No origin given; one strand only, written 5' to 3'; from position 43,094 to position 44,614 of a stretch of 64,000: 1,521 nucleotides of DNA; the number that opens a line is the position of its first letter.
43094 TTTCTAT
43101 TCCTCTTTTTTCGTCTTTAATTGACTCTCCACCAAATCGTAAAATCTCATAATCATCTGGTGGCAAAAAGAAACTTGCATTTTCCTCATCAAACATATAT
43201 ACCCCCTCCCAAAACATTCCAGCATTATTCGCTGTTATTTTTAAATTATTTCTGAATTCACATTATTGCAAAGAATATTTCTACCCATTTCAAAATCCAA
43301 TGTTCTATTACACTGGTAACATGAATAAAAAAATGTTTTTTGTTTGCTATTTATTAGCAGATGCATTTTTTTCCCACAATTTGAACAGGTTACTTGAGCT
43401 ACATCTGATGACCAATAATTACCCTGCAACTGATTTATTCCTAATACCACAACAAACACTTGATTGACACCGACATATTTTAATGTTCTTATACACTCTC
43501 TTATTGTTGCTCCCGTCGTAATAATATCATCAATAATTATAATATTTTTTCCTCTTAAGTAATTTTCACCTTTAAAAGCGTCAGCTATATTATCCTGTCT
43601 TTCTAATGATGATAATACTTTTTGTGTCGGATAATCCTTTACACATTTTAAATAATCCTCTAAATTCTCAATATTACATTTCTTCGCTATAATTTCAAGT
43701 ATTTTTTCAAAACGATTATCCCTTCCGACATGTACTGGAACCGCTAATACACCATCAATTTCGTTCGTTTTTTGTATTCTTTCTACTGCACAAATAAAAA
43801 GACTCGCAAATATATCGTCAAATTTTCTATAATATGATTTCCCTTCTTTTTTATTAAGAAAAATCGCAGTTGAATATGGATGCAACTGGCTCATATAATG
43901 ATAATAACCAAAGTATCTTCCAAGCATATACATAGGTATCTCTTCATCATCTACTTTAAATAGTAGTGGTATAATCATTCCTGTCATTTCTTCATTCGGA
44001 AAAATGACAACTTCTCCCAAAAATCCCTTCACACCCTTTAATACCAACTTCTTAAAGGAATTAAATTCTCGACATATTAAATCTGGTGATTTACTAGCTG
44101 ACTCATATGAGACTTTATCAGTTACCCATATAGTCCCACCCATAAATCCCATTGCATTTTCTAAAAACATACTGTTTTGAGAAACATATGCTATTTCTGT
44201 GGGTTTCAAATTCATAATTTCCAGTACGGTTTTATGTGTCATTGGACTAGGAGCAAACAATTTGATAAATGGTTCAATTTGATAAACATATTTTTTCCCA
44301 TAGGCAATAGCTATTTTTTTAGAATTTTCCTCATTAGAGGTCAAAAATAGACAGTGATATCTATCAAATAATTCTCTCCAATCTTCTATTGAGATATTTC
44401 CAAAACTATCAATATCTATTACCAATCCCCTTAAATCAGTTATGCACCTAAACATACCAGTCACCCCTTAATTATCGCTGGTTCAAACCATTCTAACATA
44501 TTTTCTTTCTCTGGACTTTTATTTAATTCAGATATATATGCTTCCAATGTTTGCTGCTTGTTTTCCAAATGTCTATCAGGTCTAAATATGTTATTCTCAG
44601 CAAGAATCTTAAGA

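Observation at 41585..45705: ShosTA-like pair (HTH-DprA/SLOG plus ComF-like PRTase) extended by an IrrE-like metallopeptidase and a small protein, inserted in the ICE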

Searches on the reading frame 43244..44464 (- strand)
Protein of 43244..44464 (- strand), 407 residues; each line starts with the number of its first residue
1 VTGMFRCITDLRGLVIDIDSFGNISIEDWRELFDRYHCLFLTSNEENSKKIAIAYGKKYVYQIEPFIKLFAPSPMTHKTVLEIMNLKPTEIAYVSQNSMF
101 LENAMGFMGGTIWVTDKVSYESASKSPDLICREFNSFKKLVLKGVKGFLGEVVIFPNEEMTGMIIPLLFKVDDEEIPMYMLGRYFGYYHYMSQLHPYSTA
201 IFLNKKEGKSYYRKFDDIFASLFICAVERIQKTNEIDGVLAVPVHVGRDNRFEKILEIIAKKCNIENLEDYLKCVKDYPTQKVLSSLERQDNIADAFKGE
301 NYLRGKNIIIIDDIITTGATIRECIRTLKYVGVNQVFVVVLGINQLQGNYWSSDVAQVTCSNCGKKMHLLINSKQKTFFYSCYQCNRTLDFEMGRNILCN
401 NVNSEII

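Call 3: search_protein_families(library=pfam, proteins=[window:43244-44464:-], max_evalue=0.1)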
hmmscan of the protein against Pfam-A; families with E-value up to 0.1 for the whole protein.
window:43244-44464:- (407 aa): 7 families
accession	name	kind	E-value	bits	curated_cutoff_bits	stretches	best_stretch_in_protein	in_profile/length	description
PF00156.33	Pribosyltran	-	1.9e-08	34.2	26.3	1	289-341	79-123/158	Phosphoribosyl transferase domain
PF24390.1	PRTase-CE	-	0.00092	19.6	27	1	201-327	27-127/253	PRTase-CE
PF14681.12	UPRTase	-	0.0018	18.2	27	1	300-342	115-157/206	Uracil phosphoribosyltransferase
PF15609.12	PRTase_2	-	0.0021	18.1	28.8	1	303-349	117-162/188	Phosphoribosyl transferase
PF13408.12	Zn_ribbon_recom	-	0.0095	16.7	25.3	1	358-388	6-35/58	Recombinase zinc beta ribbon domain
PF16860.10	CX9C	-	0.053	13.9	26.4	0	256-282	1-25/44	CHCH-CHCH-like Cx9C, IMS import disulfide relay-system,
PF14369.11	Zn_ribbon_19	-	0.099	13.3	30.8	0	382-401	5-26/35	zinc-ribbon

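Call 4: search_protein_families(library=padloc, proteins=[window:43244-44464:-], max_evalue=0.1)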
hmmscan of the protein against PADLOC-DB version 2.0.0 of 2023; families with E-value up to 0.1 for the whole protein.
window:43244-44464:- (407 aa): 5 families
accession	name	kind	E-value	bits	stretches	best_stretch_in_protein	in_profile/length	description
PDLC03928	PsyrT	-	6.8e-13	45.8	1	208-343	547-683/689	-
PDLC03962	ShosT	-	7.7e-08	30.5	1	296-345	161-212/237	-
PDLC02935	PRTase_III-A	-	5.4e-07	27.2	1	211-337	70-161/290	-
PDLC02931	PRTase_III-A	-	6.1e-05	20.8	1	236-360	78-193/267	-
PDLC02932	PRTase_III-A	-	0.0081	13.7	1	294-331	118-153/271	-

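Call 5: search_protein_families(library=ncbifam, proteins=[window:43244-44464:-], max_evalue=0.1)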
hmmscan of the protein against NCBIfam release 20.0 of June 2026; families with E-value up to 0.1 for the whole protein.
window:43244-44464:- (407 aa): 38 families (the best 25 are shown)
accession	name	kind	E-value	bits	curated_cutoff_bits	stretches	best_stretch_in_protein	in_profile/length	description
TIGR00201.1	comF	subfamily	3.5e-14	53.2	233.55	1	214-341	59-188/190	ComF family protein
NF008616.0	PRK11595.1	equivalog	1.3e-13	50.9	304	1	227-340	104-222/227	DNA utilization protein GntX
NF002620.0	PRK02277.1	subfamily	1.7e-08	34.4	115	1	302-341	138-177/201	orotate phosphoribosyltransferase-like protein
NF002095.0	PRK00934.1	equivalog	1e-07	31.4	296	1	303-340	203-240/287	ribose-phosphate diphosphokinase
TIGR01251.1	ribP_PPkin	subfamily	4.8e-07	29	113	1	303-340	208-245/309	ribose-phosphate diphosphokinase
NF004689.0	PRK06031.1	equivalog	1.8e-06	27.4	175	1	302-359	151-205/233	phosphoribosyltransferase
NF005537.0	PRK07199.1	subfamily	5.2e-06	25.8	322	1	296-340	202-246/301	ribose-phosphate diphosphokinase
NF005299.0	PRK06827.1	subfamily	7.7e-06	24.9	327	1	294-340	255-300/383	phosphoribosylpyrophosphate synthetase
TIGR01367.1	pyrE_Therm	equivalog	1.7e-05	24.5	150.25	1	302-347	102-146/187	orotate phosphoribosyltransferase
NF002635.0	PRK02304.1-4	subfamily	3.8e-05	23.3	146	1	304-349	114-158/188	adenine phosphoribosyltransferase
TIGR01203.1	HGPRTase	equivalog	5.3e-05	23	150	1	302-341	82-121/167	hypoxanthine phosphoribosyltransferase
NF040646.1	HPT_Archaea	equivalog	8e-05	22.3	200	1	304-340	113-149/184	hypoxanthine/guanine phosphoribosyltransferase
TIGR00336.1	pyrE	equivalog_domain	9.1e-05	22.3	106.8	1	301-339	104-142/173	orotate phosphoribosyltransferase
NF002636.0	PRK02304.1-5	equivalog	0.00017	21.1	125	1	304-352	116-165/176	adenine phosphoribosyltransferase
NF002320.0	PRK01259.1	subfamily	0.00049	19.6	297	1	303-340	212-249/316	ribose-phosphate diphosphokinase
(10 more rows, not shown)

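Call 6: search_protein_families(library=phrogs, proteins=[window:43244-44464:-], max_evalue=0.1)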
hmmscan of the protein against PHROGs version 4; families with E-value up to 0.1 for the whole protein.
window:43244-44464:- (407 aa): 8 families
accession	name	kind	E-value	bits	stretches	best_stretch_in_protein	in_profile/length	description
phrog_16932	-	unknown function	1e-33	118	1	169-384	205-424/480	-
phrog_8417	-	unknown function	0.00014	22.2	1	247-344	120-216/225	-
phrog_619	-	other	0.0013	19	1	302-340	199-237/282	ribose-phosphate pyrophosphokinase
phrog_7188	-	unknown function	0.0018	19.3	1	302-339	108-145/155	-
phrog_27844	-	unknown function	0.0051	16.9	1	301-344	295-338/392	-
phrog_26846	-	unknown function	0.026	14.1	1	302-354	356-408/502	-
phrog_22413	-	unknown function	0.029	14.8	1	263-341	94-168/242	-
phrog_8995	-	other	0.057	14.2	0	286-323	60-98/148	phosphoribosyl transferase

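Call 8: search_solved_structures(query=window:43244-44464:-, max_evalue=1, show_alignments=2)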
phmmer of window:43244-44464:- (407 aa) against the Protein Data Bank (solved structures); distinct sequences matched with E-value up to 1: 43.
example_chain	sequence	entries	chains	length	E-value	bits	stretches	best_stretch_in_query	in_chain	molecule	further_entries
3qw4_B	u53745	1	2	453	0.0047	19.2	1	296-342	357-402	UMP synthase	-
4twb_A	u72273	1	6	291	0.014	17.6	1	302-340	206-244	Ribose-phosphate pyrophosphokinase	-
3lpn_A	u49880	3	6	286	0.033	16.4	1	303-340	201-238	Ribose-phosphate pyrophosphokinase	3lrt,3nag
3mbi_A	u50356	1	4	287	0.034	16.3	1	303-340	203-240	Ribose-phosphate pyrophosphokinase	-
4paw_A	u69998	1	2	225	0.073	15.2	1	287-336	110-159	Orotate phosphoribosyltransferase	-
6igs_A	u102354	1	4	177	0.1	14.8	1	296-328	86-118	Hypoxanthine phosphoribosyltransferase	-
7p0h_A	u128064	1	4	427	0.1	14.7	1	296-341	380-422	Helicobacter pylori ComF fused to an artificial alphaREP crystallization helper (named B2)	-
5esx_A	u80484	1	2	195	0.19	13.9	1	300-341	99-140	Purine/pyrimidine phosphoribosyltransferase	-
5esw_A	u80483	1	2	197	0.19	13.9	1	300-341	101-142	Purine/pyrimidine phosphoribosyltransferase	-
1cjb_A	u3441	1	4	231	0.21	13.8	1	301-345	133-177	PROTEIN (HYPOXANTHINE-GUANINE PHOSPHORIBOSYLTRANSFERASE)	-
1vdm_A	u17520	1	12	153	0.21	13.7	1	302-343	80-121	purine phosphoribosyltransferase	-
3ozf_A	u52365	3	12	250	0.25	13.5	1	301-345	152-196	Hypoxanthine-guanine-xanthine phosphoribosyltransferase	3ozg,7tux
2vfa_A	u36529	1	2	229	0.25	13.5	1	302-344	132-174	HYPOXANTHINE-GUANINE-XANTHINE PHOSPHORIBOSYLTRANSFERASE, HYPOXANTHINE-GUANINE PHOSPHORIBOS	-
3m3h_A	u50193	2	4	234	0.26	13.4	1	303-357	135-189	Orotate phosphoribosyltransferase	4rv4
3dez_A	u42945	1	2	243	0.26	13.4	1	302-365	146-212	Orotate phosphoribosyltransferase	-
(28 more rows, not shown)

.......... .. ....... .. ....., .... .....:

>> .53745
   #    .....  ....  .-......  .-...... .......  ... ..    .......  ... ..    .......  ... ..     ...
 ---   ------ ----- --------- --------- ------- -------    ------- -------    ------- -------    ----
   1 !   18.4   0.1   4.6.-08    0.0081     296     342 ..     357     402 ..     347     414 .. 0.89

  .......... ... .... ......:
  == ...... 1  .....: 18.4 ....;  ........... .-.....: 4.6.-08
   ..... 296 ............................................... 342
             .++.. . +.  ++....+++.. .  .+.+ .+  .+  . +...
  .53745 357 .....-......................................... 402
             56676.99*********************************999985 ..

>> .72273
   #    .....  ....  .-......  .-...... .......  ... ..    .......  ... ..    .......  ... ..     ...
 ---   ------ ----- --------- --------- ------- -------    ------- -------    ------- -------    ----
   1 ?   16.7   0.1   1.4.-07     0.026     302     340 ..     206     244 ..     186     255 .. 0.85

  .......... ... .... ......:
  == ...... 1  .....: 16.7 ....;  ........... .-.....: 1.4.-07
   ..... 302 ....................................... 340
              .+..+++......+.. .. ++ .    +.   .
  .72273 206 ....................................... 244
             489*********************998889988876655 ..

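Call 23: find_homologous_proteins(query=window:43244-44455:-, max_evalue=0.001)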
Query window:43244-44455:- (404 aa): 159 proteins with E <= 0.001 among 2975 candidates; the best 120 are listed.
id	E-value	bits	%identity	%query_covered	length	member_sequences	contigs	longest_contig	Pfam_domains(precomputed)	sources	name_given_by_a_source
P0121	8.8e-274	925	100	100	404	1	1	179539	PF00156.34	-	-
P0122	4.6e-243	824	88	100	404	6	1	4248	PF00156.34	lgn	-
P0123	9.4e-180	616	64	100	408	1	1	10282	PF00156.34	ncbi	-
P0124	1.2e-175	602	65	100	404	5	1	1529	PF00156.34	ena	-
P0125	6.0e-175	600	62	100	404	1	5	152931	PF26787.1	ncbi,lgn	-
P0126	3.6e-174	597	62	100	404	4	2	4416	PF00156.34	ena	-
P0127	2.9e-165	568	59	100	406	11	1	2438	PF00156.34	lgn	-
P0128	3.0e-164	565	59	100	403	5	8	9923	PF00156.34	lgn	-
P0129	5.7e-162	557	59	100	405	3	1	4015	PF00156.34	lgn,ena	-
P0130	6.6e-162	557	58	100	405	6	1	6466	PF00156.34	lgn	-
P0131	1.3e-161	556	58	100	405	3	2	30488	PF00156.34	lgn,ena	-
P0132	1.3e-160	553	57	100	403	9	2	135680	PF00156.34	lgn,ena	-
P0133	2.1e-158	546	57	100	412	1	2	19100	PF00156.34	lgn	-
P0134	3.6e-158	545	57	100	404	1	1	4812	PF00156.34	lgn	-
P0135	3.8e-157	541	56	100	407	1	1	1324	PF24390.2,PF00156.34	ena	-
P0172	1.6e-129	450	50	100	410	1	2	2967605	PF00156.34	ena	-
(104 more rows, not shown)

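Call 24: find_encoding_contigs(protein=P0125, flank=7000, max_places=3)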
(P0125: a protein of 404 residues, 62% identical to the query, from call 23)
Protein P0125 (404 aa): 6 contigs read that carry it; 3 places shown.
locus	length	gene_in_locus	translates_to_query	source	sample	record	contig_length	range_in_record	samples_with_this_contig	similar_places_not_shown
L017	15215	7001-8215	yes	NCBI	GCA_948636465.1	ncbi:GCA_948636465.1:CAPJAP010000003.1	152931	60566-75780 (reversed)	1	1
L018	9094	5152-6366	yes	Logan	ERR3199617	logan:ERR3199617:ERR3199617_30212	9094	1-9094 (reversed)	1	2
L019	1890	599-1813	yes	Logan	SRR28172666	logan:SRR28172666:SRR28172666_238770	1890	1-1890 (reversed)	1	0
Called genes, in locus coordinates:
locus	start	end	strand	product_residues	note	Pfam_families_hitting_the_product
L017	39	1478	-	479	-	PF09913:DUF2142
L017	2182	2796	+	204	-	PF12728:HTH_17 (faint)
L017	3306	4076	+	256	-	-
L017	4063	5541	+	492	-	PF01637:ATPase_2 (weak), PF13191:AAA_16 (weak), PF14520:HHH_5 (faint), PF03118:RNA_pol_A_CTD (weak)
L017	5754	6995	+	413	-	PF12728:HTH_17 (faint), PF02481:DNA_processg_A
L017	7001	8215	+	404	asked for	PF26787:DUF8259 (faint)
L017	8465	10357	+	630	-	PF01048:PNP_UDP_1, PF13419:HAD_2 (faint), PF00702:Hydrolase, PF12710:HAD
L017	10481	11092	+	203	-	-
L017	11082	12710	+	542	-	PF07275:ArdA (faint)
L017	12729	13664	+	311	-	PF02086:MethyltransfD12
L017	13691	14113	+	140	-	-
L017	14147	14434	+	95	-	-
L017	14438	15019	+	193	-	PF14191:YodL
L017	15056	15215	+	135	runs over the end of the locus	PF04026:SpoVG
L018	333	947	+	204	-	PF12728:HTH_17 (faint)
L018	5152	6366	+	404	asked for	PF26787:DUF8259 (faint)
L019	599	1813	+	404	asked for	PF26787:DUF8259 (faint)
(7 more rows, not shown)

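Call 25: find_encoding_contigs(protein=P0172, flank=7000, max_places=2)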
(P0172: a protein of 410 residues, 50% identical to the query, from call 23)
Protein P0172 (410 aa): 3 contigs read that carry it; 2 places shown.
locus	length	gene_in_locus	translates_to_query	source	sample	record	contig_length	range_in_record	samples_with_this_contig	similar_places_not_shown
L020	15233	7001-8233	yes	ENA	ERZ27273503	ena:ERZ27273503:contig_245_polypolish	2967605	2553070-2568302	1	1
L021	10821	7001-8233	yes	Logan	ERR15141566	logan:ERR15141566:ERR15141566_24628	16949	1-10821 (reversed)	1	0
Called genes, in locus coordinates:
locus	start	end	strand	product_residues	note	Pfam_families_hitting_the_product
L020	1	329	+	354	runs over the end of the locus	PF26696:PTL_trimer (faint)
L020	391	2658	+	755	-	PF00041:fn3 (weak), PF16656:Pur_ac_phosph_N (weak), PF21722:Gly_rich_2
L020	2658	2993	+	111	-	-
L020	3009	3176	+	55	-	-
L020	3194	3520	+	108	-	-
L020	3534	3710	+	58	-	-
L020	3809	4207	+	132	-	PF15970:HicB-like_2, PF15919:HicB_lk_antitox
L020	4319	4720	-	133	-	PF15919:HicB_lk_antitox (weak), PF15970:HicB-like_2 (weak)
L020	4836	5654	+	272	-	PF05257:CHAP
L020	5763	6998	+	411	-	PF02481:DNA_processg_A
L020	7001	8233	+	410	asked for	PF00156:Pribosyltran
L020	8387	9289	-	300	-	-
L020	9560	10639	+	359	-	PF00988:CPSase_sm_chain, PF00117:GATase, PF07722:Peptidase_C26 (weak)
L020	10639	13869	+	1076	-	PF25596:CPSase_L_D1, PF02786:CPSase_L_D2, PF02787:CPSase_L_D3, PF25596:CPSase_L_D1, PF02222:ATP-grasp, PF02655:ATP-grasp_3, PF02786:CPSase_L_D2, PF07478:Dala_Dala_lig_C, +7 more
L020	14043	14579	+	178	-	-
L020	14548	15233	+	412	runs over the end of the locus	PF00990:GGDEF, PF00563:EAL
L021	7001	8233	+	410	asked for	PF00156:Pribosyltran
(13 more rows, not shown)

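Call 43: predict_structure(alignment_id=A2)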
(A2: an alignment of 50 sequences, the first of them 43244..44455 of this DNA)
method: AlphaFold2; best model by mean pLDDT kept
length: 404 residues; sequences in the alignment: 50
mean_pLDDT: 91.9   pTM: 0.90
mean pLDDT of the five models: 91.9, 92.0, 91.3, 90.0, 89.9
residues with pLDDT >= 90: 307; 70-90: 87; 50-70: 10; < 50: 0
segments of 3 or more residues with pLDDT < 50: none
pLDDT, mean of each block of 10 residues (from residue 1): 75 95 94 96 96 96 93 95 94 93 90 90 87 94 90 82 93 95 87 93 92 96 97 97 89 98 97 83 82 94 98 92 97 97 82 92 93 92 95 92 79
secondary structure, 60 per line:
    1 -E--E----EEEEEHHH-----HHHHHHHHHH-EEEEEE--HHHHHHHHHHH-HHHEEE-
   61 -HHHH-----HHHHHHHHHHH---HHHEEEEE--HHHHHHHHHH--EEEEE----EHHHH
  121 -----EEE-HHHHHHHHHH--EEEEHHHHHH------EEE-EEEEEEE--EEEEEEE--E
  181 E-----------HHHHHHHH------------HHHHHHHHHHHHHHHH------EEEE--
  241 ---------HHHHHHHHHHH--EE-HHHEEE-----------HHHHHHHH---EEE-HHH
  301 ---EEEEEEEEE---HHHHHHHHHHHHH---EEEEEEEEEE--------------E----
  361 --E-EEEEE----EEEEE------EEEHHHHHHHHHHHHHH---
elements in order: E10-14 H23-32 E34-39 H42-52 E57-59 H62-65 H71-81 E88-92 H95-104 E107-111 H117-120 E126-128 H130-139 E142-145 H146-151 E158-160 E162-168 E171-177 H193-200 H213-228 E235-238 H250-260 E269-271 H283-290 E294-296 E304-312 H316-328 E332-341 E365-369 E374-378 E385-387 H388-401

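Call 46: fold_search(model_id=the predicted structure, library=pdb)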
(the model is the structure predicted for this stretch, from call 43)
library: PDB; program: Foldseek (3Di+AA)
matches with E <= 10: 1492; with E <= 0.001: 17
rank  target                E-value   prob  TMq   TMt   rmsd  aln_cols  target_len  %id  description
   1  8zvd                  4.2e-10  1.00  0.32  0.32  18.9       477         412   13  ShosT with phosphate (released 2025-04-09)
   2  8zvb                  2.8e-09  1.00  0.31  0.32  18.9       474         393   12  The ShosTA toxin-antitoxin system provides phage defence (released 2025-04-09)
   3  8zvc                  4.5e-09  1.00  0.34  0.33  19.7       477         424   11  ShosT with PRPP-Mg (released 2025-04-09)
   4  7p0h_A                1.5e-06  1.00  0.31  0.30   4.8       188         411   17  Crystal structure of Helicobacter pylori ComF fused to an artificial alphaREP crystallization helper(named B2) (released 2022-04-06)
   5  2wns_A                1.5e-04  1.00  0.22  0.41   5.3       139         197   19  Human Orotate phosphoribosyltransferase (OPRTase) domain of Uridine 5' -monophosphate synthase (UMPS) in complex with  (released 2009-08-11)
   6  2wns_B                1.8e-04  1.00  0.21  0.38   5.8       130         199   18  Human Orotate phosphoribosyltransferase (OPRTase) domain of Uridine 5' -monophosphate synthase (UMPS) in complex with  (released 2009-08-11)
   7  3qw4_C                1.8e-04  0.84  0.20  0.18  18.4       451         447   12  Structure of Leishmania donovani UMP synthase (released 2011-04-20)
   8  3mbi_A                2.1e-04  1.00  0.23  0.31  13.5       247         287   16  Crystal structure of the phosphoribosylpyrophosphate (PRPP) synthetase from Thermoplasma volcanium in complex with ADP (released 2011-04-20)
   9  3mbi_C                3.0e-04  1.00  0.24  0.33  13.6       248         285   16  Crystal structure of the phosphoribosylpyrophosphate (PRPP) synthetase from Thermoplasma volcanium in complex with ADP (released 2011-04-20)
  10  3ozf_B                3.5e-04  1.00  0.22  0.35   8.9       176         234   18  Crystal Structure of Plasmodium falciparum Hypoxanthine-Guanine-Xanthine Phosphoribosyltransferase in complex with hyp (released 2011-09-28)
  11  1ecb_B                4.5e-04  1.00  0.26  0.22   4.7       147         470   14  ESCHERICHIA COLI GLUTAMINE PHOSPHORIBOSYLPYROPHOSPHATE (PRPP) AMIDOTRANSFERASE COMPLEXED WITH 2 GMP, 1 MG PER SUBUNIT (released 1998-04-15)
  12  4twb_A                5.0e-04  0.92  0.21  0.27  12.4       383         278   11  Sulfolobus solfataricus ribose-phosphate pyrophosphokinase (released 2014-07-30)
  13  4m0u_B                5.3e-04  0.98  0.19  0.23  13.1       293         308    8  crystal structure of human PRS1 Q133P mutant (released 2015-02-04)
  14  1vch_A                5.6e-04  1.00  0.19  0.40   8.0       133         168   10  Crystal Structure of a Phosphoribosyltransferase-related protein from Thermus thermophilus (released 2005-03-22)
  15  5zgo_A                7.5e-04  1.00  0.20  0.40   7.6       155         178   15  Crystal structure of APRT2 from Thermus thermophilus HB8 (released 2019-03-06)
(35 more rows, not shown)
